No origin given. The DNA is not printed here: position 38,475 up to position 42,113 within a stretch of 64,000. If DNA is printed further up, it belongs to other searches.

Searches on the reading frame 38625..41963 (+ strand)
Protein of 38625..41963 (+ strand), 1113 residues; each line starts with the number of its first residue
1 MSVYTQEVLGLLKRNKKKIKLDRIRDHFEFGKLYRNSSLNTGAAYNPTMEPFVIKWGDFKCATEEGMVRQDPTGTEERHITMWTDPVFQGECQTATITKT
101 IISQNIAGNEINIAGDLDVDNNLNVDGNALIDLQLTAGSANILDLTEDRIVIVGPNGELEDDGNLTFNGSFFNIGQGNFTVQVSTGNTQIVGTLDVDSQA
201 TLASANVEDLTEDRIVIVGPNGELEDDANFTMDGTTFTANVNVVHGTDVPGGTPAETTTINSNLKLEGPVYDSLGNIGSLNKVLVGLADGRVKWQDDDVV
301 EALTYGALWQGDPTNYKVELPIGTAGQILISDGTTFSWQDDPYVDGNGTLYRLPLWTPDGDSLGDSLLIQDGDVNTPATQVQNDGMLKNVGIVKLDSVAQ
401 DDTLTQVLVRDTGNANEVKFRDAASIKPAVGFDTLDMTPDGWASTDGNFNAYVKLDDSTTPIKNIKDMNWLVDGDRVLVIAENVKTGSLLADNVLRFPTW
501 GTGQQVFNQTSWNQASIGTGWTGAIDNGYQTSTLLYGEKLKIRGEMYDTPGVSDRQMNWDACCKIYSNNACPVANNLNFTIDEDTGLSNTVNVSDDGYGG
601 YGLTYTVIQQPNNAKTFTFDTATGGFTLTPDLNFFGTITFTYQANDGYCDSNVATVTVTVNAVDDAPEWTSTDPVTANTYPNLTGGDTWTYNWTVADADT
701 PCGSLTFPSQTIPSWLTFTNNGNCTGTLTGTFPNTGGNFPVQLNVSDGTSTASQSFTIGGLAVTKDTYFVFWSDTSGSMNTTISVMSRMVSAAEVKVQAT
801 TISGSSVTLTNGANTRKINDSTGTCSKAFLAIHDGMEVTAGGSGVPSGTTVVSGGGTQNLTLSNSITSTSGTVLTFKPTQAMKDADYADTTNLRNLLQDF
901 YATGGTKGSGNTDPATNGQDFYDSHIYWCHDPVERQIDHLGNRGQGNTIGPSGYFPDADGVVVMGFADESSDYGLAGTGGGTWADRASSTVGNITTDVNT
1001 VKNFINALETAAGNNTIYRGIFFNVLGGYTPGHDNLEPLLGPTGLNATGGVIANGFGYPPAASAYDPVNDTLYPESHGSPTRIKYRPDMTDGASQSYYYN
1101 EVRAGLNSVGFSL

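Call 7: search_protein_families(library=phrogs, proteins=[window:38625-41963:+], max_evalue=0.001)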
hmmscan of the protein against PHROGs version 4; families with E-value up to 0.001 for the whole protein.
window:38625-41963:+ (1113 aa): 0 families

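Call 8: search_protein_families(library=pfam, proteins=[window:38625-41963:+], max_evalue=0.01)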
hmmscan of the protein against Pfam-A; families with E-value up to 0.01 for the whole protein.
window:38625-41963:+ (1113 aa): 4 families
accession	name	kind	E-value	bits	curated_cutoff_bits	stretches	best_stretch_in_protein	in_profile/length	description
PF17963.7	Big_9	-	1.2e-10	42.5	23.6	1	570-659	2-89/89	Bacterial Ig domain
PF17892.7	Cadherin_5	-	4.9e-06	26.7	26.5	1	570-661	3-98/98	Cadherin-like domain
PF12120.14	Arr-ms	-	0.00021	21.9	25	0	199-232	40-73/99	Rifampin ADP-ribosyl transferase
PF17803.7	Cadherin_4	-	0.0013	19.7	25.1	1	567-629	9-64/71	Bacterial cadherin-like domain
